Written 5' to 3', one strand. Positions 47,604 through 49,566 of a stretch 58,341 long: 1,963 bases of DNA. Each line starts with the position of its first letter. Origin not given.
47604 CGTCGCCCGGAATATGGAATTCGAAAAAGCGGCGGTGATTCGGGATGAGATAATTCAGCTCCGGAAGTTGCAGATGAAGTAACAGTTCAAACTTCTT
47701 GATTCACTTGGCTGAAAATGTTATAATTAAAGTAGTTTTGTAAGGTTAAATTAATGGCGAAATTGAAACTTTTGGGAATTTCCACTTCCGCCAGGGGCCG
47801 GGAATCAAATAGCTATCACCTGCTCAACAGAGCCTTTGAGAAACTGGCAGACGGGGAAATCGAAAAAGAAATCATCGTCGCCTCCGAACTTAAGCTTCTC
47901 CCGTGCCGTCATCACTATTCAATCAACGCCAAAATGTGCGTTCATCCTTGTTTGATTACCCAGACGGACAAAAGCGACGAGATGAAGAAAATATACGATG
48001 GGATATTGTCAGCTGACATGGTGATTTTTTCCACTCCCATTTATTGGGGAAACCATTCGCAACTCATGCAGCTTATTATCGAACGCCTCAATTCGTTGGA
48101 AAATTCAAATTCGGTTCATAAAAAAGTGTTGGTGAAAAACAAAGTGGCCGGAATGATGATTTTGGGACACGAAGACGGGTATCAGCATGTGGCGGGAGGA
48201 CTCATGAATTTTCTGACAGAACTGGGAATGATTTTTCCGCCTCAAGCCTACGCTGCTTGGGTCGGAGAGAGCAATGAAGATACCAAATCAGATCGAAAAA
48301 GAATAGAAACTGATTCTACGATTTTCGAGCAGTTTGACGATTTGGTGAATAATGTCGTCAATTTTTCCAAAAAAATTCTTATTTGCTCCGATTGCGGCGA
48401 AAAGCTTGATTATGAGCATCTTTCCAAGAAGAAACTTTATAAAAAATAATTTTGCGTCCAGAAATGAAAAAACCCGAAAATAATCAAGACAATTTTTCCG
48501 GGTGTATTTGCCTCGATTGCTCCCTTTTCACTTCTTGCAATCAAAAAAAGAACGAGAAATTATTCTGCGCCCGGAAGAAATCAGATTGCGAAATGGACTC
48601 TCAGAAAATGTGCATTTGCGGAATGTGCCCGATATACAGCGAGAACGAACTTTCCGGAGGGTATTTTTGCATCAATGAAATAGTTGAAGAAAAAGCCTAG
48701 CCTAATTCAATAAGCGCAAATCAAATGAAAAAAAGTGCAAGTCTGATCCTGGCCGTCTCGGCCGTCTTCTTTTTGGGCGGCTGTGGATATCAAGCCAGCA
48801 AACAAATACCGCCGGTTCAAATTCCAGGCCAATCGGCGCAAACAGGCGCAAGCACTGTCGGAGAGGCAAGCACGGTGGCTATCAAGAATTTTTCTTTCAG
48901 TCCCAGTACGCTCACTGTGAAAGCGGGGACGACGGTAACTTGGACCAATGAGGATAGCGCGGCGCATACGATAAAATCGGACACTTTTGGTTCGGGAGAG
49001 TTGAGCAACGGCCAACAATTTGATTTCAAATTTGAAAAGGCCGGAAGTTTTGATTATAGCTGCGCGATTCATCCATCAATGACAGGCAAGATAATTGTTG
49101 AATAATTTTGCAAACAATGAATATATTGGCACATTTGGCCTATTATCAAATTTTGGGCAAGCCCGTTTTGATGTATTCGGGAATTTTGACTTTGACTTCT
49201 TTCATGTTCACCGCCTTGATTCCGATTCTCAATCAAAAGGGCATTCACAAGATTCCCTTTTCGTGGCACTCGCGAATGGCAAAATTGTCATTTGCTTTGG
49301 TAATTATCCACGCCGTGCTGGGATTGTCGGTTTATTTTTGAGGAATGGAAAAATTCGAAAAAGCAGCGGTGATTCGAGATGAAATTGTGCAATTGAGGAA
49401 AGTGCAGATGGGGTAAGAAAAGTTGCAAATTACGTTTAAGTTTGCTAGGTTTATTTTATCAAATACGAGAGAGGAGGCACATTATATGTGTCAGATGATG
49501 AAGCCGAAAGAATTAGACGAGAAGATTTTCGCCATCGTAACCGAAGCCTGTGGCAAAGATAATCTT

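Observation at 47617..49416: A diverged second copy of the uvrB 3' end marks a 1.7-kb insertion between uvrB and uvrA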

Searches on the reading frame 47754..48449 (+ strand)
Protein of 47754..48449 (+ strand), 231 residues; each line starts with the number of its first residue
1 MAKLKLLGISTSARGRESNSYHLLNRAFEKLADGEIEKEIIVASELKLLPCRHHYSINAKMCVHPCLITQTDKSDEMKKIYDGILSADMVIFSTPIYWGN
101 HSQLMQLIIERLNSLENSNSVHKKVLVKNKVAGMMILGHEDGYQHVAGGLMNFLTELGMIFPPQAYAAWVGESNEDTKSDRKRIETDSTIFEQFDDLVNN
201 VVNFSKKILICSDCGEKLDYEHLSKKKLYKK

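Call 5: search_protein_families(library=pfam, proteins=[window:47754-48449:+], max_evalue=0.1)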
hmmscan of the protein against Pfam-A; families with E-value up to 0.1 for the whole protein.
window:47754-48449:+ (231 aa): 2 families
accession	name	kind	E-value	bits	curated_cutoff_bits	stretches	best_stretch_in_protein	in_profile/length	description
PF03358.20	FMN_red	-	4.3e-17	62.5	24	1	5-168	2-146/152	NADPH-dependent FMN reductase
PF02525.22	Flavodoxin_2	-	2.9e-06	27.6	27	1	5-119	2-110/198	Flavodoxin-like fold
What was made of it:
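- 47754..48449 (+): Cassette gene 1: flavodoxin-like NADPH-dependent FMN reductase (231 aa). Pfam FMN_red, E 4e-17 (call 5).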

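Call 17: find_homologous_proteins(query=window:47754-48446:+, max_evalue=0.00001)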
Query window:47754-48446:+ (231 aa): 126 proteins with E <= 0.00001 among 490 candidates; the best 120 are listed.
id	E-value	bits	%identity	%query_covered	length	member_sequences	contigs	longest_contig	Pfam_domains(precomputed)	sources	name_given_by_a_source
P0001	6.3e-146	502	97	100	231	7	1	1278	PF02525.23,PF03358.21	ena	-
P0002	1.3e-145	501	97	100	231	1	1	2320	PF02525.23,PF03358.21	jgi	jgi:multimeric flavodoxin WrbA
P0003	6.7e-135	466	89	96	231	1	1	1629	PF02525.23,PF03358.21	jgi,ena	-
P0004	8.2e-132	456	87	100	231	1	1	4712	PF02525.23,PF03358.21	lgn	-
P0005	5.0e-127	440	84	99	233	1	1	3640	PF02525.23,PF03358.21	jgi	-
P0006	2.7e-117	408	78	100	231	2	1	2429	PF03358.21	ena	-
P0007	4.7e-116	404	77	100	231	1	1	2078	PF02525.23,PF03358.21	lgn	-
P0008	4.9e-116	404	76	100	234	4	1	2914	PF03358.21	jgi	jgi:multimeric flavodoxin WrbA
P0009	2.1e-115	402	77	99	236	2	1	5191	PF02525.23,PF03358.21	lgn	-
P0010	2.5e-115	402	76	99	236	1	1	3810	PF03358.21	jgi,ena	-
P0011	6.2e-115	400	77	99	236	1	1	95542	PF03358.21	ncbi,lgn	ncbi:MAG: flavodoxin family protein [Minisyncoccales bacterium]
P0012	6.9e-115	400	77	99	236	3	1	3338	PF03358.21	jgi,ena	-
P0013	2.9e-114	398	76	99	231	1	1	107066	PF03358.21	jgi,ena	-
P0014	6.6e-114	397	73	99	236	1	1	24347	PF02525.23,PF03358.21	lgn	-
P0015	1.0e-113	396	74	98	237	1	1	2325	PF02525.23,PF03358.21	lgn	-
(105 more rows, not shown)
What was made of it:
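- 47754..48449 (+): More than 120 homologues at 65-97% identity in Patescibacteria (call 17).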

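Call 18: find_encoding_contigs(protein=P0002, flank=6000, max_places=4)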
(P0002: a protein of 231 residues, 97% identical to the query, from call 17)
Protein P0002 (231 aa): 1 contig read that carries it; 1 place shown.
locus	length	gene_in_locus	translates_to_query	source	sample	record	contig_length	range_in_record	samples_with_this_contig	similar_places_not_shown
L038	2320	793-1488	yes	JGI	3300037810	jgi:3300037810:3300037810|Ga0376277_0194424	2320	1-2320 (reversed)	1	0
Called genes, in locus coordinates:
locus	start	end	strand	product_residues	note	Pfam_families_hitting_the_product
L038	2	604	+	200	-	?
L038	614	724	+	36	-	PF02151:UVR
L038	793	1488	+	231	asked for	PF02525:Flavodoxin_2 (weak), PF03358:FMN_red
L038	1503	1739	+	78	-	PF10967:DUF2769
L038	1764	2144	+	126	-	PF13473:Cupredoxin_1, PF00127:Copper-bind (weak)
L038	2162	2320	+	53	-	?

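Call 19: find_encoding_contigs(protein=P0004, flank=6000, max_places=4)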
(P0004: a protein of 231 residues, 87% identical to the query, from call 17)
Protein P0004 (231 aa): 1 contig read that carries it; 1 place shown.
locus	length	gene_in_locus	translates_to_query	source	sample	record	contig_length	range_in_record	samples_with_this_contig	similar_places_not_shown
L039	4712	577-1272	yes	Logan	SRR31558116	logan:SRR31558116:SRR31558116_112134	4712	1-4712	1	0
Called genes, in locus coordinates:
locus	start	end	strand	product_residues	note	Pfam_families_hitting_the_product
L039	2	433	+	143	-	?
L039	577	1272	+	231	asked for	PF02525:Flavodoxin_2 (weak), PF03358:FMN_red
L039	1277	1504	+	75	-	PF10967:DUF2769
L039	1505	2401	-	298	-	PF00763:THF_DHG_CYH, PF02882:THF_DHG_CYH_C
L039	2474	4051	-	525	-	-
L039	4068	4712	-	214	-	?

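Call 20: find_encoding_contigs(protein=P0005, flank=6000, max_places=4)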
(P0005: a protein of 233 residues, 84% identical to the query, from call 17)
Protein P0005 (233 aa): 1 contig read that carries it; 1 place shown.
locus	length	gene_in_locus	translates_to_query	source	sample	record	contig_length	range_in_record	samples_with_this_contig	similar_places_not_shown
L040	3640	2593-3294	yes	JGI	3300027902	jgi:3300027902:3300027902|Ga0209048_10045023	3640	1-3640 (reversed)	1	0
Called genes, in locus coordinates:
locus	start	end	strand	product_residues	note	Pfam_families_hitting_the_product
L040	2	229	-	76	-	?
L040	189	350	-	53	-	-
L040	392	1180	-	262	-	PF00142:Fer4_NifH (faint), PF01656:CbiA, PF02374:ArsA_ATPase, PF06564:CBP_BcsQ, PF09140:MipZ (weak), PF10609:ParA (weak), PF13614:AAA_31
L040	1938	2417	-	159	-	-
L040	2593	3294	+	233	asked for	PF02525:Flavodoxin_2 (weak), PF03358:FMN_red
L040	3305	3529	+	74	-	PF10967:DUF2769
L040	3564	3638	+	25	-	?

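Call 26: find_related_loci(query=window:47754-48446:+, collection=metagenome_contigs, flank=8000)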
Query window:47754-48446:+ (231 aa) in metagenome_contigs; peptide patterns used: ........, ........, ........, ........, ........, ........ (x = any residue, [..] = any of these).
280 stretches matched a pattern; 39 encode a relative of the query (tblastn E <= 1e-3); 39 distinct loci.
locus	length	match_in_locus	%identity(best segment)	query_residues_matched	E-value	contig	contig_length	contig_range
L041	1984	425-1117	97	1-231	2e-165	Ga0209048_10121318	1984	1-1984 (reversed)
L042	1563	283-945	89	1-221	2e-149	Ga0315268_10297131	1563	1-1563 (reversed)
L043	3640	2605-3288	84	3-230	8e-139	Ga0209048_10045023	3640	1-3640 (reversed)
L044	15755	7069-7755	76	1-229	1e-121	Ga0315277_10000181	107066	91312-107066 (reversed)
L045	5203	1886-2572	76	1-229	1e-121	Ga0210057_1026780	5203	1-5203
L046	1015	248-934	74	1-229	3e-132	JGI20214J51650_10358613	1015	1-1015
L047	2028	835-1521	75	1-229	2e-127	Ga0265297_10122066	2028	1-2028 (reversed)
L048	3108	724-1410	74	1-229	6e-123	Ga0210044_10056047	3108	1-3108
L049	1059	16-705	73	1-231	1e-129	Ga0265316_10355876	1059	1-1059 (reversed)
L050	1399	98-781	75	1-229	5e-128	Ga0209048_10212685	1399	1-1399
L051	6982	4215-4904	73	1-231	3e-118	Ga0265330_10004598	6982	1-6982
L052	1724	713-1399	74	3-231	2e-126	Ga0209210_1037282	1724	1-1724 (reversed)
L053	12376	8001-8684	75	1-229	3e-117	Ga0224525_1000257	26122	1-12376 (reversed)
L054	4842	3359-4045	72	1-229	8e-118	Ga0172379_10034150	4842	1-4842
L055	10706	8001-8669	74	7-229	7e-117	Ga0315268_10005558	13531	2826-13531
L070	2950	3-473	97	75-231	5e-106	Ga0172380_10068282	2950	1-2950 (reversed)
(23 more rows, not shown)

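Call 38: search_protein_families(library=pfam, proteins=[L038:2-604:+, L070:1495-1815:+], max_evalue=0.01)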
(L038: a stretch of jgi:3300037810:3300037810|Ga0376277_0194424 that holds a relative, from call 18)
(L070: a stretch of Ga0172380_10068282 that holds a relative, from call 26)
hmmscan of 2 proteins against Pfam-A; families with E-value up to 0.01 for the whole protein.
L038:2-604:+ (200 aa): 1 family
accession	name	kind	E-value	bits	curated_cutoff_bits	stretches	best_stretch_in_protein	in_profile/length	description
PF19077.6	Big_13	-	9.2e-07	29.7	27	1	129-196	33-97/102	Bacterial Ig-like domain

L070:1495-1815:+ (106 aa): 0 families

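Call 64: find_homologous_proteins(query=L070:1495-1812:+, max_evalue=0.001)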
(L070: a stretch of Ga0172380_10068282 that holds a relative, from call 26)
Query L070:1495-1812:+ (106 aa): 3 proteins with E <= 0.001 among 3 candidates.
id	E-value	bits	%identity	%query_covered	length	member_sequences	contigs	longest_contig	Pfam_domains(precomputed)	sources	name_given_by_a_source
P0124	3.5e-67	241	100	100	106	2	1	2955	-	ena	-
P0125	1.3e-43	165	74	100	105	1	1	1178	-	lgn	-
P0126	1.7e-42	162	66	100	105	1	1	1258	-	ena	-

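Call 65: find_encoding_contigs(protein=P0125, flank=3000, max_places=4)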
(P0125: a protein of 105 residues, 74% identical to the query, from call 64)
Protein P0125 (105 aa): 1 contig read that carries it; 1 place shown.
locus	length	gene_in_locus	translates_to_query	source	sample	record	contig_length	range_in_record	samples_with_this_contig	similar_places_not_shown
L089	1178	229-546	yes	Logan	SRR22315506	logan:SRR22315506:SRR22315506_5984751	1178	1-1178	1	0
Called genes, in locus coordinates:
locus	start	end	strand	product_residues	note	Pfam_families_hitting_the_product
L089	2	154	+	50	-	?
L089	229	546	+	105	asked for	-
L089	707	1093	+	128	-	-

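Call 66: find_encoding_contigs(protein=P0126, flank=3000, max_places=4)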
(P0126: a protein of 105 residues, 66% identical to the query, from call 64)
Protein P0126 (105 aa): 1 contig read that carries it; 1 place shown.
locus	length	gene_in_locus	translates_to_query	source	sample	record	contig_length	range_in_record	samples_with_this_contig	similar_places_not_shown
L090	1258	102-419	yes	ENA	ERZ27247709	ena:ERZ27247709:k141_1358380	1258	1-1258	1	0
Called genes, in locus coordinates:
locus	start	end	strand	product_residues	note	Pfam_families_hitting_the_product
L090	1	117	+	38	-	?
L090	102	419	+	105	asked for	-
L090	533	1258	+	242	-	?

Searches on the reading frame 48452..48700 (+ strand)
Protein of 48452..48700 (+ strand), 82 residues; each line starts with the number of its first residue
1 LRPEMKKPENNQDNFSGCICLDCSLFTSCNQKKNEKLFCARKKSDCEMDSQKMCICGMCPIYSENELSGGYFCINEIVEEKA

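Call 5: search_protein_families(library=pfam, proteins=[window:48452-48700:+], max_evalue=0.1)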
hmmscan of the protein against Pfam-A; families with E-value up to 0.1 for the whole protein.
window:48452-48700:+ (82 aa): 1 family
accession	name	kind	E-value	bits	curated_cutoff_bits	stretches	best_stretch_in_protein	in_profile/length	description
PF10967.13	DUF2769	-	5.2e-14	53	22.8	1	18-74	1-57/57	Protein of unknown function (DUF2769)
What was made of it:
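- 48452..48700 (+): Cassette gene 2: Cys-rich DUF2769 protein (82 aa). Pfam DUF2769, E 5e-14 (call 5).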

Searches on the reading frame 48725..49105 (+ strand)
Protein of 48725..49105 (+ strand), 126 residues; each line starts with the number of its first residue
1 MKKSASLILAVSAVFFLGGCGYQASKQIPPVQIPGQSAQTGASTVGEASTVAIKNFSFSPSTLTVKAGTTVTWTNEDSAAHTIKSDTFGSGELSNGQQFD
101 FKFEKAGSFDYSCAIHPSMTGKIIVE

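Call 5: search_protein_families(library=pfam, proteins=[window:48725-49105:+], max_evalue=0.1)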
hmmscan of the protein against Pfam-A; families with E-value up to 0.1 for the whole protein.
window:48725-49105:+ (126 aa): 4 families
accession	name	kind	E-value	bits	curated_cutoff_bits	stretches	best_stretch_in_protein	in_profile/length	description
PF13473.12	Cupredoxin_1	-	8.3e-13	48.7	27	1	47-125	21-104/104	Cupredoxin-like domain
PF00127.26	Copper-bind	-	3.1e-10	40.8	21.2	1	50-126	6-99/99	Copper binding proteins, plastocyanin/azurin family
PF20944.2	StcE_b-sandwich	-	0.002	18.5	27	0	43-77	33-68/75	Metalloprotease StcE, beta-sandwich domain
PF00801.26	PKD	-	0.029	14.8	23.5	1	56-109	2-59/80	PKD domain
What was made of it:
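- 48725..49105 (+): Cassette gene 3: cupredoxin-like protein with an N-terminal signal and lipobox-like LGGC (126 aa). Pfam Cupredoxin_1 and Copper-bind (call 5).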

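Call 55: find_encoding_contigs(protein=window:48725-49105:+, flank=5000, max_places=8)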
Protein window:48725-49105:+ (126 aa): 6 contigs read that carry it; 6 places shown.
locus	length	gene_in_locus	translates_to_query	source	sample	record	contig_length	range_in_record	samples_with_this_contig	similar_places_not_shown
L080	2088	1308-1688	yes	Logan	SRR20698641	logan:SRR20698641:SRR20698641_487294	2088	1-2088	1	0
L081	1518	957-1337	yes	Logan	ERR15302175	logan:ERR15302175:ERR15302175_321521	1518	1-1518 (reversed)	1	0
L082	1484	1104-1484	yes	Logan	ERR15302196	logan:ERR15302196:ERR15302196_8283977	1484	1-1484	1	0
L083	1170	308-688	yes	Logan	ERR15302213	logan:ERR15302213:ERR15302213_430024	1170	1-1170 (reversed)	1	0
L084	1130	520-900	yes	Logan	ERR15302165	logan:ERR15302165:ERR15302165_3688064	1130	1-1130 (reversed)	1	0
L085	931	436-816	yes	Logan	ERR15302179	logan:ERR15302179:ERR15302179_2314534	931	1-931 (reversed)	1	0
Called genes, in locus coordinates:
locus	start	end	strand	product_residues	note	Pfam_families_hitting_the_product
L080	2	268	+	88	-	?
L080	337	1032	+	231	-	PF02525:Flavodoxin_2 (weak), PF03358:FMN_red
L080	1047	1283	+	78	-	PF10967:DUF2769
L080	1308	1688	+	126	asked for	PF13473:Cupredoxin_1, PF00127:Copper-bind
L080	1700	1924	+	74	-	-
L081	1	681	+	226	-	?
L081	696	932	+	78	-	PF10967:DUF2769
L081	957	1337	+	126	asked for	PF13473:Cupredoxin_1, PF00127:Copper-bind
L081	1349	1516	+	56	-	?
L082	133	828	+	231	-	PF02525:Flavodoxin_2 (weak), PF03358:FMN_red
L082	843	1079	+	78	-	PF10967:DUF2769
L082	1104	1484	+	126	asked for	PF13473:Cupredoxin_1, PF00127:Copper-bind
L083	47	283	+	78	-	PF10967:DUF2769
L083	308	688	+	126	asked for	PF13473:Cupredoxin_1, PF00127:Copper-bind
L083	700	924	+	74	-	-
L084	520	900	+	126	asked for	PF13473:Cupredoxin_1, PF00127:Copper-bind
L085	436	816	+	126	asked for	PF13473:Cupredoxin_1, PF00127:Copper-bind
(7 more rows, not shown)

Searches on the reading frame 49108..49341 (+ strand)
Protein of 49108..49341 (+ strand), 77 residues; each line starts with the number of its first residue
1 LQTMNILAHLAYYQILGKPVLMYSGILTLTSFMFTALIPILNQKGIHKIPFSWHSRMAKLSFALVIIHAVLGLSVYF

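Call 5: search_protein_families(library=pfam, proteins=[window:49108-49341:+], max_evalue=0.1)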
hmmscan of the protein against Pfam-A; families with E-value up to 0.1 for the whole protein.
window:49108-49341:+ (77 aa): 0 families
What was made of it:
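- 49108..49341 (+): Cassette gene 4: His-rich two-helix membrane protein (77 aa). Its TGA stop lies 3 nt before the relic ATG, in the same frame. No Pfam family (call 5).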

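Call 54: find_encoding_contigs(protein=window:49108-49341:+, flank=5000, max_places=8)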
Protein window:49108-49341:+ (77 aa): no gene with exactly this product is on record in the collection.

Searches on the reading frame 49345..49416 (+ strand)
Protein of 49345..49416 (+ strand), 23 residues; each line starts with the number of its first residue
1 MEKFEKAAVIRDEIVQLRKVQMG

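Call 5: search_protein_families(library=pfam, proteins=[window:49345-49416:+], max_evalue=0.1)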
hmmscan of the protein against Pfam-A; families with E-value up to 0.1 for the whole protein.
window:49345-49416:+ (23 aa): 1 family
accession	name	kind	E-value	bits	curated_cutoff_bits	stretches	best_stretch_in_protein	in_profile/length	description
PF02151.25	UVR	-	6.4e-05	23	21.5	1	2-19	18-35/36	UvrB/uvrC motif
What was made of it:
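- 49345..49416 (+): Relic: the displaced resident uvrB tail (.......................*), with one inserted AAA codon and one unique L-to-V change. Pfam UVR at 23 bits (call 5).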
